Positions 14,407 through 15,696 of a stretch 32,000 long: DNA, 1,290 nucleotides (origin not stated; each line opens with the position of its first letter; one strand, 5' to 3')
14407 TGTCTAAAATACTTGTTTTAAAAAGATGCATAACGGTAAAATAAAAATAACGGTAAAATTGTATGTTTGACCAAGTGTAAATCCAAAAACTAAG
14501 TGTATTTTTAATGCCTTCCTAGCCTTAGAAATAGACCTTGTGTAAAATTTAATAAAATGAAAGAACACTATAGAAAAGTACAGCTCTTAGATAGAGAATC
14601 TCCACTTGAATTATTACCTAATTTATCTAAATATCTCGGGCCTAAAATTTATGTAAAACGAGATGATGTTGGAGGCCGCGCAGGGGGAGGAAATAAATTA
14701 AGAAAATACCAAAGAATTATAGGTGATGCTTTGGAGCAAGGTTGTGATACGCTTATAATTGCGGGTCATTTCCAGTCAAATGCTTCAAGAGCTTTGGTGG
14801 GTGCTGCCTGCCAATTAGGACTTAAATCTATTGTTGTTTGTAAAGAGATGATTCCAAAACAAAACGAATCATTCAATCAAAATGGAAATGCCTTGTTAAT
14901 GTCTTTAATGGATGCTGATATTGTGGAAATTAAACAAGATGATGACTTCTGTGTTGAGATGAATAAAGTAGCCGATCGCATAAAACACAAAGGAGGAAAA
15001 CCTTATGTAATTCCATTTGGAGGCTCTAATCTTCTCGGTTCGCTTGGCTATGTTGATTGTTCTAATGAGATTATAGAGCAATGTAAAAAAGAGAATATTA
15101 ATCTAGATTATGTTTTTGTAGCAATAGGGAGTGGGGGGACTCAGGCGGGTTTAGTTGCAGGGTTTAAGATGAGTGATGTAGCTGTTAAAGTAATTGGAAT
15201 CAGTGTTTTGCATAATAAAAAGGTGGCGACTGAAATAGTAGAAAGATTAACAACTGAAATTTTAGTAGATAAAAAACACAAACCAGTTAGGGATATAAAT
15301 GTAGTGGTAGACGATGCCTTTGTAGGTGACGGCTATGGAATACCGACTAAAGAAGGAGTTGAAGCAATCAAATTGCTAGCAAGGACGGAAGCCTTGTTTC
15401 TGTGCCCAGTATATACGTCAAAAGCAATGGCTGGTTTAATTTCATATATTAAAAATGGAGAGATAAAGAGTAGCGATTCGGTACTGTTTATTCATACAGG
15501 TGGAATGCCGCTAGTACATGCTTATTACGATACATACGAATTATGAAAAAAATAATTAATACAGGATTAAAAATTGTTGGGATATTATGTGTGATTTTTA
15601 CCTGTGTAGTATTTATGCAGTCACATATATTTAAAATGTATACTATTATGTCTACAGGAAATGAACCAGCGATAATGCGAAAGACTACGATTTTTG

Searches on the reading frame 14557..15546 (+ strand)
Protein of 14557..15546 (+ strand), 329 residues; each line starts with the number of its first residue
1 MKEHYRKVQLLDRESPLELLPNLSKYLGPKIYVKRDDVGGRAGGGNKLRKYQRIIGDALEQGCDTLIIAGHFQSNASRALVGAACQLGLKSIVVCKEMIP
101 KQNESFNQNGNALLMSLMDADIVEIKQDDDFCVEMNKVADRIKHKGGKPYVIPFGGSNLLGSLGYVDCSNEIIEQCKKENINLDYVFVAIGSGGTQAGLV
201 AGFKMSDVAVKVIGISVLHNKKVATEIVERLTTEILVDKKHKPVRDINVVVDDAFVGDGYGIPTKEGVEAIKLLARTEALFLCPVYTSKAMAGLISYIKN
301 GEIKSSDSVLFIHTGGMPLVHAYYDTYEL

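Call 42: search_protein_families(library=pfam, proteins=[window:14557-15546:+], max_evalue=0.01)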
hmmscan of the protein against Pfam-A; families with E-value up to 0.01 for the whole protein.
window:14557-15546:+ (329 aa): 1 family
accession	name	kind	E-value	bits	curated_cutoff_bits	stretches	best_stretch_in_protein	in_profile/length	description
PF00291.31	PALP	-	2.8e-49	168.5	35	1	10-315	3-295/295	Pyridoxal-phosphate dependent enzyme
